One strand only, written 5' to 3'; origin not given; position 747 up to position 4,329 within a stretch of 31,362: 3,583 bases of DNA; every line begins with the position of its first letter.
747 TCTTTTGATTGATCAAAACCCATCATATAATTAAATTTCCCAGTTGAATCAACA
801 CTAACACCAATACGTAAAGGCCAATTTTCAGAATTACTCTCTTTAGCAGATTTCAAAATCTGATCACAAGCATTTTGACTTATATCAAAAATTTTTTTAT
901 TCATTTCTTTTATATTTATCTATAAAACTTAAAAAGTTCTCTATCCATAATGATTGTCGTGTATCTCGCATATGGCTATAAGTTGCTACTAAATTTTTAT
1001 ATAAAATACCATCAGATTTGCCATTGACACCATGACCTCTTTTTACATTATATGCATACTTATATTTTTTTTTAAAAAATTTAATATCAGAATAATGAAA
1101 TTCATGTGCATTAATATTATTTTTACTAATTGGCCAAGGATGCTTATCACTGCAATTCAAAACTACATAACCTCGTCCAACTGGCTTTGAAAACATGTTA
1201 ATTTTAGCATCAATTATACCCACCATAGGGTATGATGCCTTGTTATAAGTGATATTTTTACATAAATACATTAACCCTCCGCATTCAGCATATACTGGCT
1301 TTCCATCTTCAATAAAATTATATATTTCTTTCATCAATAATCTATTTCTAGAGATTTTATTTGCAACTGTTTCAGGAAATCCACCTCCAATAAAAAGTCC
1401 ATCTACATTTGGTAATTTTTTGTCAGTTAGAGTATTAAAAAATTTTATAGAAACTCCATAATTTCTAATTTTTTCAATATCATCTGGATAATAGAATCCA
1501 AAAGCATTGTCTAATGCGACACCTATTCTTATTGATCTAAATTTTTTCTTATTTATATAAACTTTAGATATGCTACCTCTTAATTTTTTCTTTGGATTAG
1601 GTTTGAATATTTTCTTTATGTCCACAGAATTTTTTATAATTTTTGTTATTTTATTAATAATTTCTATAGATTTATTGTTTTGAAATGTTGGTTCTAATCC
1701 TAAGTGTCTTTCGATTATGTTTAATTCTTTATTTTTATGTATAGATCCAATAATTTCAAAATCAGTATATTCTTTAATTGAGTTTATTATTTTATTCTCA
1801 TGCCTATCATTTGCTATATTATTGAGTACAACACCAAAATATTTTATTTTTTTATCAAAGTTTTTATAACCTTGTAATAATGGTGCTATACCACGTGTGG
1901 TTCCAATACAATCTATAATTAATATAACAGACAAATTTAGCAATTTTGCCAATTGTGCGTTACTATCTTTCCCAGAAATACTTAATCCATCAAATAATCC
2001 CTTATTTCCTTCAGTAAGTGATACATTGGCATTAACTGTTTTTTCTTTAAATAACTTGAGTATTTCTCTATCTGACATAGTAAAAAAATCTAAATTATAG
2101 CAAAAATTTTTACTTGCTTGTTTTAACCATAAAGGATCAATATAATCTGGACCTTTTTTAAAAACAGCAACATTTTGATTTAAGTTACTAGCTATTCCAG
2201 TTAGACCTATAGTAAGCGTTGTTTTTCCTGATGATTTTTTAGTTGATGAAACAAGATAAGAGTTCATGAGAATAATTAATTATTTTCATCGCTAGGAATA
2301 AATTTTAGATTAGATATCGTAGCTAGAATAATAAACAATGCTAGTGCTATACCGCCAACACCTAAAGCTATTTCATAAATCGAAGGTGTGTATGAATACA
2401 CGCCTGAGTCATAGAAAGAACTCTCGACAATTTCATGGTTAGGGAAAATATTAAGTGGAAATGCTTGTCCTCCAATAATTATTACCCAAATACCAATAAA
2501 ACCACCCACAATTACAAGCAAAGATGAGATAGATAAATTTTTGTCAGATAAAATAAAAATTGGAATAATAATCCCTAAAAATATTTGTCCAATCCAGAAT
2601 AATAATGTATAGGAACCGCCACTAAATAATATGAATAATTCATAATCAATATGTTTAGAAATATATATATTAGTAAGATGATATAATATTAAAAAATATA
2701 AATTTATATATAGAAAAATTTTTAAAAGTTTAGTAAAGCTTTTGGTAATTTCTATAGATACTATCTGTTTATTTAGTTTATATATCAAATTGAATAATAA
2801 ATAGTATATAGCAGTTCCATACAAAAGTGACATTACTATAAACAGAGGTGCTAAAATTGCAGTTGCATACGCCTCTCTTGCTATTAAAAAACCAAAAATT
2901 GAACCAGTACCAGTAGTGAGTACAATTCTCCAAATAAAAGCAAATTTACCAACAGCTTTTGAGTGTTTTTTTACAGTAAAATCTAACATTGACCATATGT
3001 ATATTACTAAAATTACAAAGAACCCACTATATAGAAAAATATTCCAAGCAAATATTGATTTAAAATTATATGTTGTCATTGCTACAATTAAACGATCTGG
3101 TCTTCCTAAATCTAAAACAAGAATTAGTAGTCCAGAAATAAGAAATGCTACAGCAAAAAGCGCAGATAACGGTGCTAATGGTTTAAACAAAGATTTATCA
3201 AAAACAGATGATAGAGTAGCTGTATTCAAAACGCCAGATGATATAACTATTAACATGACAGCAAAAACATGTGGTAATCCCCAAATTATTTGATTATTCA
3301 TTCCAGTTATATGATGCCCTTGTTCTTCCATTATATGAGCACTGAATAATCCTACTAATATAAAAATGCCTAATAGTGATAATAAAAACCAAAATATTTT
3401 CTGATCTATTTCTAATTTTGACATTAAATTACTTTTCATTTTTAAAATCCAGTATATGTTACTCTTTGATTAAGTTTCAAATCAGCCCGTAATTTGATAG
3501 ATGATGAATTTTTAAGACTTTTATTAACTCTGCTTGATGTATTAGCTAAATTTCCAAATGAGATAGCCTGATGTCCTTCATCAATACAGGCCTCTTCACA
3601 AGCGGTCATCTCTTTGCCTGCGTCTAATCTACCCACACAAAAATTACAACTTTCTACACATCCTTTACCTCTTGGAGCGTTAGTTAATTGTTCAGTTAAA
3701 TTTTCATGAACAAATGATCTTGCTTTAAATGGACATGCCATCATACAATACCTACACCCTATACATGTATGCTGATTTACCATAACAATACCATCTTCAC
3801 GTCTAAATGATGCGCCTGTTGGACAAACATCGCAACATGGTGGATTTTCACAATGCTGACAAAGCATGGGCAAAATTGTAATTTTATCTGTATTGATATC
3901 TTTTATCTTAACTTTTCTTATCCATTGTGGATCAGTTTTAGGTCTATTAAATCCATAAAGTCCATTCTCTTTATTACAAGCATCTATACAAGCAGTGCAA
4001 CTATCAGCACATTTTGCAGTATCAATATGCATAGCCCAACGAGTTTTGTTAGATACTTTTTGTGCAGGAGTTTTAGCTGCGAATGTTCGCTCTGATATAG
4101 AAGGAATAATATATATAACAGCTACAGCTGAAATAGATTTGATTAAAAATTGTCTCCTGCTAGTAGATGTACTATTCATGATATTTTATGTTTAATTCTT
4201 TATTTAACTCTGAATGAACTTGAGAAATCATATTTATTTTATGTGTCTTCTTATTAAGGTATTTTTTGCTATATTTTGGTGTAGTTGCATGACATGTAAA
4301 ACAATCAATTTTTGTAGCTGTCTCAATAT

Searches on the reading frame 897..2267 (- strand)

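Call 11: search_protein_families(library=pfam, proteins=[window:897-2267:-])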
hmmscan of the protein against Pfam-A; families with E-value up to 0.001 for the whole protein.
window:897-2267:- (456 aa): 4 families
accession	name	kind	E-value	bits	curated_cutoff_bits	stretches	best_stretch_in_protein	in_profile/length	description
PF07685.20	GATase_3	-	5.5e-35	121.2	27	1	247-433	1-189/196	CobB/CobQ-like glutamine amidotransferase domain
PF13500.12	AAA_26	-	1.6e-12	48.2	27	1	70-183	92-195/198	AAA domain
PF01656.29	CbiA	-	2.2e-12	47.5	25.4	1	6-187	3-121/125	CobQ/CobB/MinD/ParA nucleotide binding domain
PF01174.25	SNO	-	3.8e-07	30.6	27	1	281-357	27-103/188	SNO glutamine amidotransferase family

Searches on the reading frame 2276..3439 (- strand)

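Call 11: search_protein_families(library=pfam, proteins=[window:2276-3439:-])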
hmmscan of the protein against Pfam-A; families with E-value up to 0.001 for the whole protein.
window:2276-3439:- (387 aa): 1 family
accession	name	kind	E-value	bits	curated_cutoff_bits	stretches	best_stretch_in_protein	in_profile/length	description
PF03916.19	NrfD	-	4.4e-43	148.5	25.8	1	45-327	3-311/313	Polysulphide reductase, NrfD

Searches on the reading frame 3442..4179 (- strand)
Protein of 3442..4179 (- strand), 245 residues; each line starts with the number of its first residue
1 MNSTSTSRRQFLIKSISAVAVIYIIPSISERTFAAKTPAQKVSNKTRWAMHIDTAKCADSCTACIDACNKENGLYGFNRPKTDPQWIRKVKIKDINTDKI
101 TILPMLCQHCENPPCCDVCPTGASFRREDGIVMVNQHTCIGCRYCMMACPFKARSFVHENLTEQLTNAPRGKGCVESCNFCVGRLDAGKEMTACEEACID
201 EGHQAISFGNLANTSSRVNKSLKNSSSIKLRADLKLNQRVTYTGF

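Call 11: search_protein_families(library=pfam, proteins=[window:3442-4179:-])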
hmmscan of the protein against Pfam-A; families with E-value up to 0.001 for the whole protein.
window:3442-4179:- (245 aa): 8 families
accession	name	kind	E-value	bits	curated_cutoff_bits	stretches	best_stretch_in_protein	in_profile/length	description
PF13247.11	Fer4_11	-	1.2e-12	48.4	26.2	1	100-199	3-91/100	4Fe-4S dicluster domain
PF12838.12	Fer4_7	-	2.5e-08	34.7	27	0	60-123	4-52/52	4Fe-4S dicluster domain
PF00037.32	Fer4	-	4e-06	26.9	21.1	1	134-154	3-23/24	4Fe-4S binding domain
PF14697.11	Fer4_21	-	6.5e-06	26.6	35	1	133-182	2-48/59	4Fe-4S dicluster domain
PF13237.11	Fer4_10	-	6.9e-06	26.3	25.5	1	100-150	2-53/53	4Fe-4S dicluster domain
PF13187.11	Fer4_9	-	9.4e-06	26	27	0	139-198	2-47/52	4Fe-4S dicluster domain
PF12797.12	Fer4_2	-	1.3e-05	25.3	24.5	1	131-151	2-22/22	4Fe-4S binding domain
PF12837.12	Fer4_6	-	1.5e-05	25.1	25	1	134-153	4-23/24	4Fe-4S binding domain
